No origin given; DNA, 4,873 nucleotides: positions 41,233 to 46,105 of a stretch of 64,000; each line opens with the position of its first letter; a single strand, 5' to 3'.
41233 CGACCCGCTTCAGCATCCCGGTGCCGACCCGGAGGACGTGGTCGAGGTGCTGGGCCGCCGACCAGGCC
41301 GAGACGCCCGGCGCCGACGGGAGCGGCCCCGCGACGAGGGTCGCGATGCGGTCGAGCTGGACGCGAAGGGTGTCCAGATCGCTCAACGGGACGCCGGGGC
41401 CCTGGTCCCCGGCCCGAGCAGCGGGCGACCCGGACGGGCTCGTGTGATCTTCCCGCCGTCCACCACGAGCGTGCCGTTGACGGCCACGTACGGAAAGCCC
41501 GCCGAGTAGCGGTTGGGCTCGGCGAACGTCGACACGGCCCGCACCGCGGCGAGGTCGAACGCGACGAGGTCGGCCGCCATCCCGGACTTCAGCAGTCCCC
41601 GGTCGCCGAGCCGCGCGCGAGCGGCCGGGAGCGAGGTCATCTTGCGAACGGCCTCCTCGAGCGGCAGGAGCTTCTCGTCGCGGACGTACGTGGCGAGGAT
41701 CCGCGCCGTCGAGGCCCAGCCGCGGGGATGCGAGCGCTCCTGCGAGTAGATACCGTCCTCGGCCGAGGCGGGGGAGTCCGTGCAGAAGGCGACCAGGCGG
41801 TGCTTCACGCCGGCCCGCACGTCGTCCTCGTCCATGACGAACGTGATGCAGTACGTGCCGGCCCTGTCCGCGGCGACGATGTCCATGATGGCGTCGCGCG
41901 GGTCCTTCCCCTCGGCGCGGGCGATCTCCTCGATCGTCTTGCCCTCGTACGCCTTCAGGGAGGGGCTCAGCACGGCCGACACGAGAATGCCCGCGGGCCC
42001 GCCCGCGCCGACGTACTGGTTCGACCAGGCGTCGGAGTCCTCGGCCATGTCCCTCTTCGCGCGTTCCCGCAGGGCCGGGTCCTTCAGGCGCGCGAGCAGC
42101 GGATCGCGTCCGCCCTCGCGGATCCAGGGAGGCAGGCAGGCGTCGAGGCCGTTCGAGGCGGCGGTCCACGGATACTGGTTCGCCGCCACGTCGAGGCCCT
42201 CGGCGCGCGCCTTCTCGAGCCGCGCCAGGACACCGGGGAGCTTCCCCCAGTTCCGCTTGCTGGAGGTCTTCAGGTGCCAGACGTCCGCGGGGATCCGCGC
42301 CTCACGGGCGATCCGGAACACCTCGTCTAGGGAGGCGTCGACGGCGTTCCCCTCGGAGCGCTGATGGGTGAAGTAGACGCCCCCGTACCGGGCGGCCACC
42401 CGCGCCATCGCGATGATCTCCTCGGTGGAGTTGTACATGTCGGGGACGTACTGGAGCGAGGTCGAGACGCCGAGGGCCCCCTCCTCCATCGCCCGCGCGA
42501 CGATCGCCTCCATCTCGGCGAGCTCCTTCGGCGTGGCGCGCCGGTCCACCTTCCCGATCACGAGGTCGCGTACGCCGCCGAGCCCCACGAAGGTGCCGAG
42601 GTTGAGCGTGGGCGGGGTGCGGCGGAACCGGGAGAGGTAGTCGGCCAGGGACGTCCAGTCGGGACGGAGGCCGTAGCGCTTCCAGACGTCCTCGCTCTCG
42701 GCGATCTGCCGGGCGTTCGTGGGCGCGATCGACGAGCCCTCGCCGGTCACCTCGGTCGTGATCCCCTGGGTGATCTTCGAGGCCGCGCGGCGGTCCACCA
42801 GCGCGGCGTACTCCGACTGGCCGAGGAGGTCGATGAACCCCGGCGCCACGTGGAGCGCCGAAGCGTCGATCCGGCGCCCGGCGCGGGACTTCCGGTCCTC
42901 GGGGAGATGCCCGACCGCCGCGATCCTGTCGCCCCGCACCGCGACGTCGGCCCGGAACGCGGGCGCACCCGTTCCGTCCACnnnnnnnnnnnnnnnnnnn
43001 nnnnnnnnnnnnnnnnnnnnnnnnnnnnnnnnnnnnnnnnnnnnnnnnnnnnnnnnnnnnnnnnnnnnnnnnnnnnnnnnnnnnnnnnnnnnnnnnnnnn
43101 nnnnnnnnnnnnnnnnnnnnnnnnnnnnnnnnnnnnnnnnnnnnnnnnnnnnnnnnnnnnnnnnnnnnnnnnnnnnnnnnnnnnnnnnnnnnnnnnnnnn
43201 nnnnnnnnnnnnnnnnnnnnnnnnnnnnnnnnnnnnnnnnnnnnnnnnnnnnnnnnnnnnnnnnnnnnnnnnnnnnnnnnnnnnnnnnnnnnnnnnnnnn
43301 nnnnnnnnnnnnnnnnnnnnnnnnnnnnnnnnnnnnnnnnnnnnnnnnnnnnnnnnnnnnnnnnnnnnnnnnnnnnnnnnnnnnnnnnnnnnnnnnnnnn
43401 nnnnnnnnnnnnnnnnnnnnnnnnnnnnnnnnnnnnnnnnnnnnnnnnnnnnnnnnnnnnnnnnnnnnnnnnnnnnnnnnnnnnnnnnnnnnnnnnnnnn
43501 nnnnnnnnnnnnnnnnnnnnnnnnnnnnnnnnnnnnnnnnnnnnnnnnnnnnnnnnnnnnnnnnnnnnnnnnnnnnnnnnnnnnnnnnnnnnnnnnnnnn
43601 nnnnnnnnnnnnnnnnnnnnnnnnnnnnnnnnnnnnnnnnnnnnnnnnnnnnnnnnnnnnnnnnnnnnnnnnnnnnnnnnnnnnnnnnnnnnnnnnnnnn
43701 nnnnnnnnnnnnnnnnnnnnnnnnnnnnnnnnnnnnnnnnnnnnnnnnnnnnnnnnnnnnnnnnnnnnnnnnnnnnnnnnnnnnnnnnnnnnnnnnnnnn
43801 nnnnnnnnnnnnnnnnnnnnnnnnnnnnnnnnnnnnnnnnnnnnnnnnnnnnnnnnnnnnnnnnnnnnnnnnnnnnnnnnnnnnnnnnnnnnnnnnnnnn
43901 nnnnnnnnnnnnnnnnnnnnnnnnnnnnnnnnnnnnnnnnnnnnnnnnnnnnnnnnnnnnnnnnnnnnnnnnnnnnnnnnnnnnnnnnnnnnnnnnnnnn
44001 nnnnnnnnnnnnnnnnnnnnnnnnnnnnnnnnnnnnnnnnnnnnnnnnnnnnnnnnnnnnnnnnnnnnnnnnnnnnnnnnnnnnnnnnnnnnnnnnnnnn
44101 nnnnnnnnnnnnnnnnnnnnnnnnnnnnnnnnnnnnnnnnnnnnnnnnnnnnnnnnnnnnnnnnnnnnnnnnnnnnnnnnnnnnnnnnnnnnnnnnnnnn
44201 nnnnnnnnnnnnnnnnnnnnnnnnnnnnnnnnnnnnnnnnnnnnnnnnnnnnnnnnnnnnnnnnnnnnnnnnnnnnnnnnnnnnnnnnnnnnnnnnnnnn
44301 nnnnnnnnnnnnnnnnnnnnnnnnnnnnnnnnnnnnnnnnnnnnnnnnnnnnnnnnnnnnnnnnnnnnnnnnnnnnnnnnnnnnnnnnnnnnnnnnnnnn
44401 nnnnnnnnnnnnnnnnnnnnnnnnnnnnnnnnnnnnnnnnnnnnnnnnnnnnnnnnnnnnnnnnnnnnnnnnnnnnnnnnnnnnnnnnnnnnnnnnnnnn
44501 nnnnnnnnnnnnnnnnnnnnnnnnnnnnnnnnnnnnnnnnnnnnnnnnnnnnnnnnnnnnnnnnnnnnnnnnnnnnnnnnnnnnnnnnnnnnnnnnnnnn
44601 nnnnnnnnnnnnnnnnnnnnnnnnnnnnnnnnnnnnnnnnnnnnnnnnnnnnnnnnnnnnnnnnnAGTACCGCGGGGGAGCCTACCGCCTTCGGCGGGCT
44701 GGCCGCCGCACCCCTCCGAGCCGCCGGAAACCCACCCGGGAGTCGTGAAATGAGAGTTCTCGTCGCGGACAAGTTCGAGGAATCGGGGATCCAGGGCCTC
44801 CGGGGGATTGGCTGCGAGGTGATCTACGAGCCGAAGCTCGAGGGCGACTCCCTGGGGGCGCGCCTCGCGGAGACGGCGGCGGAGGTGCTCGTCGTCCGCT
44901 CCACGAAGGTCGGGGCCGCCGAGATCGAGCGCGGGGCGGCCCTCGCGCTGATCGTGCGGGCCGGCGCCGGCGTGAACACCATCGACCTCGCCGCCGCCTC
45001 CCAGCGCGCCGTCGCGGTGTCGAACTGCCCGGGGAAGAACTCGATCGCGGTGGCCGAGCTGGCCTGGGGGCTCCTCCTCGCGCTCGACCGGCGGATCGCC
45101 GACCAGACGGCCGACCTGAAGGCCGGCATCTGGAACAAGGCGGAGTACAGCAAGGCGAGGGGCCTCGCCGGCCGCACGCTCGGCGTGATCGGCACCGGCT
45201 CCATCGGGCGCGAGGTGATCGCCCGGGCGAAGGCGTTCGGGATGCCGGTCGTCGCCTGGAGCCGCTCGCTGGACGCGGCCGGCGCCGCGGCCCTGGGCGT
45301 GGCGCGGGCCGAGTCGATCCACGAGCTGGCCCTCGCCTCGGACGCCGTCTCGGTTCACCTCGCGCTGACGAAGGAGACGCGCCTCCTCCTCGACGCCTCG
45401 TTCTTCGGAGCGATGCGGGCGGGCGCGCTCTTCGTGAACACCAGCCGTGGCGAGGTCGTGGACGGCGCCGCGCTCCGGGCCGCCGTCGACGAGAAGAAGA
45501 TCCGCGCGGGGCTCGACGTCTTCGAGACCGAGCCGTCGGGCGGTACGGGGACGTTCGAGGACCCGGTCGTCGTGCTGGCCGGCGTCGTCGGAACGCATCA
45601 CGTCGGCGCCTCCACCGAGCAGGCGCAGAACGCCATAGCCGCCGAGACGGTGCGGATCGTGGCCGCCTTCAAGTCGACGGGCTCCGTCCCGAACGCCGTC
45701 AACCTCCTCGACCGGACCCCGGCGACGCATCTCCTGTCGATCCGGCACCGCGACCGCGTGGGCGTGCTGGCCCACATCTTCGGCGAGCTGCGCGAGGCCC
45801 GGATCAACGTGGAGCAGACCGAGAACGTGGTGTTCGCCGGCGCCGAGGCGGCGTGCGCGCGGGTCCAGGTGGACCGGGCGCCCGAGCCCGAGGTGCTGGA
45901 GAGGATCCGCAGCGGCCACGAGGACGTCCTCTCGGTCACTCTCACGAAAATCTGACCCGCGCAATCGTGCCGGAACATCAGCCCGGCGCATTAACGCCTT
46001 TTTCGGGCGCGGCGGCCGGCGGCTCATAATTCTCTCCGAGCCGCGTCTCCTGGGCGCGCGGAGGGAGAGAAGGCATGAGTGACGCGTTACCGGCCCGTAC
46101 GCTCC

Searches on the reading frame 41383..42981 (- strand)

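Call 11: search_protein_families(library=pfam, proteins=[window:41383-42981:-], max_evalue=0.001)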
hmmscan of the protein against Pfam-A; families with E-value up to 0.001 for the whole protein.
window:41383-42981:- (532 aa): 2 families
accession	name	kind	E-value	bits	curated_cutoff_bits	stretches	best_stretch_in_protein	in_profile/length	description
PF07969.17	Amidohydro_3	-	3e-18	67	29.7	1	38-507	3-472/472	Amidohydrolase family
PF01979.26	Amidohydro_1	-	3.4e-05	23.7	25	1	388-481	239-321/345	Amidohydrolase family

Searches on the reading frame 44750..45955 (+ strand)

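Call 11: search_protein_families(library=pfam, proteins=[window:44750-45955:+], max_evalue=0.001)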
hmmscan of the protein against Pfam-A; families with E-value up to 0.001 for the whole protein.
window:44750-45955:+ (401 aa): 4 families
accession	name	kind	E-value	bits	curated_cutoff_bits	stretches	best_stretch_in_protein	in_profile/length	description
PF02826.25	2-Hacid_dh_C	-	1.5e-44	152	25.1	1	107-286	2-178/178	D-isomer specific 2-hydroxyacid dehydrogenase, NAD binding domain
PF00389.36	2-Hacid_dh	-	6.7e-24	84.5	24.6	1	3-318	1-134/134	D-isomer specific 2-hydroxyacid dehydrogenase, catalytic domain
PF03446.21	NAD_binding_2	-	3.3e-06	27.7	21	1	144-252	2-113/161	NAD binding domain of 6-phosphogluconate dehydrogenase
PF01842.31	ACT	-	2.2e-05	24.6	27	1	327-355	1-29/66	ACT domain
